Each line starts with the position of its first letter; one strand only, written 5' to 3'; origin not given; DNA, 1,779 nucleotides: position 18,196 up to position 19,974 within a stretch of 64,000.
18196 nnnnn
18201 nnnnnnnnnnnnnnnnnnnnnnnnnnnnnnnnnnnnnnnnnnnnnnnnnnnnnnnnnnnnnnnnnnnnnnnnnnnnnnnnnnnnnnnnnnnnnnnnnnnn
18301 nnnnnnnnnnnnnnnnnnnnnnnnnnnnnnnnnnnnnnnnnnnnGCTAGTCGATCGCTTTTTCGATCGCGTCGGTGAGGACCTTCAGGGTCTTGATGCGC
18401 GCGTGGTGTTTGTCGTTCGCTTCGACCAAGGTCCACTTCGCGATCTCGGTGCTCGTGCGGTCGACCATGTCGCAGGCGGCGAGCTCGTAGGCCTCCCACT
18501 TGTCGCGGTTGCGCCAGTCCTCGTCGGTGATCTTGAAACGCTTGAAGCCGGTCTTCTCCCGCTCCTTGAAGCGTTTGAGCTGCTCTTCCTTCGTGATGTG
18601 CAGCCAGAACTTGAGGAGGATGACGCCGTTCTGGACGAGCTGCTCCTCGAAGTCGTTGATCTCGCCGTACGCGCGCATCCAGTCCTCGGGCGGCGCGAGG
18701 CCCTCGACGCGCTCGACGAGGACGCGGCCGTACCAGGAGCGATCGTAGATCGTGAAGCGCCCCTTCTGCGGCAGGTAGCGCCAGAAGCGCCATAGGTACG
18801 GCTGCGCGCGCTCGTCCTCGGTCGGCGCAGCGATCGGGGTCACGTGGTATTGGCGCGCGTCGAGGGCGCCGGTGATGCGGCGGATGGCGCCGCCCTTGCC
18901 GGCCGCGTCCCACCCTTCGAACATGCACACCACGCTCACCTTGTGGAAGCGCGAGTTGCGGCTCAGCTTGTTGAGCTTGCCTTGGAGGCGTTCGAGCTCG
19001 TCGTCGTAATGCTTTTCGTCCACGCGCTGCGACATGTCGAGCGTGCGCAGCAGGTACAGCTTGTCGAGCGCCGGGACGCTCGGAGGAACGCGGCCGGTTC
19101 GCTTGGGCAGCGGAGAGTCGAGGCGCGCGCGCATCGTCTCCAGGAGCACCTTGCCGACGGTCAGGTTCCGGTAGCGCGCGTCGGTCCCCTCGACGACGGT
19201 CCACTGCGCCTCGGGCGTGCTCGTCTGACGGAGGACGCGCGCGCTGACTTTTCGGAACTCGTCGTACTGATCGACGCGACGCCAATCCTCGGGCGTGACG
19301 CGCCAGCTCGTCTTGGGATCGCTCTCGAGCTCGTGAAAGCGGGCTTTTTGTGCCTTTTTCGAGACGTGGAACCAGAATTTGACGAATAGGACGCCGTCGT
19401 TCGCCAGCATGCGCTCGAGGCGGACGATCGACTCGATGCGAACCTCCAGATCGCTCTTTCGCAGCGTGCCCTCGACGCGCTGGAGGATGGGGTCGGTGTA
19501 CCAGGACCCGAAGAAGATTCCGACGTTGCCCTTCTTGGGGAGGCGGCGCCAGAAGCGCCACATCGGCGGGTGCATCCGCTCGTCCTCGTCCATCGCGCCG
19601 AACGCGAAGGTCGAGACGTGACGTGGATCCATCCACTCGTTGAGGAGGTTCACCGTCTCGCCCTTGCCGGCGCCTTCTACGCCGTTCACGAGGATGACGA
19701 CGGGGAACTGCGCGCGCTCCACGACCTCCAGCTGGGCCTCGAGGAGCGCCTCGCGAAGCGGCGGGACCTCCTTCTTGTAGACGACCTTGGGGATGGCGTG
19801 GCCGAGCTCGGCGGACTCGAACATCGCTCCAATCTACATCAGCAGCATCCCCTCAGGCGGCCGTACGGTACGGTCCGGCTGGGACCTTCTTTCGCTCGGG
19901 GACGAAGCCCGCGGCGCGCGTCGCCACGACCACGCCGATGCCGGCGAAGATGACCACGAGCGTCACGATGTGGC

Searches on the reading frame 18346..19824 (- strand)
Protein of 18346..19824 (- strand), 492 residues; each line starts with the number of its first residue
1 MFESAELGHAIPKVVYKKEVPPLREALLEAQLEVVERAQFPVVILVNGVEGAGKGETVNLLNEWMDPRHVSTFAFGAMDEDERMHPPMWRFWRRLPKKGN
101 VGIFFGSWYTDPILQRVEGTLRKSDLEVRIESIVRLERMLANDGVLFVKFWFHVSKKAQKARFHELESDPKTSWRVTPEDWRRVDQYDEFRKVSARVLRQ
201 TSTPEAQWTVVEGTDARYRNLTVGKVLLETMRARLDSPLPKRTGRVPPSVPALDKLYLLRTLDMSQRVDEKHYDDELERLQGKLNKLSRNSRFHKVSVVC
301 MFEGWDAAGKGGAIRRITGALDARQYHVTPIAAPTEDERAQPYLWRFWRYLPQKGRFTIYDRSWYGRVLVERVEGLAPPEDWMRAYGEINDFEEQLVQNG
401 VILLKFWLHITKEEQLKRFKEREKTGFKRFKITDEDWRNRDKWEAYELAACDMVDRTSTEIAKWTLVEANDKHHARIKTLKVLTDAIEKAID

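Call 67: search_protein_families(library=pfam, proteins=[window:18346-19824:-], max_evalue=0.001)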
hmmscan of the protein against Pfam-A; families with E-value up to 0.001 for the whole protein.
window:18346-19824:- (492 aa): 1 family
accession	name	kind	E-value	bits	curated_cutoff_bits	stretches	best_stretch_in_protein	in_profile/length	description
PF03976.20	PPK2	-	8.3e-139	461.1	22.3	2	268-489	2-223/229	Polyphosphate kinase 2 (PPK2)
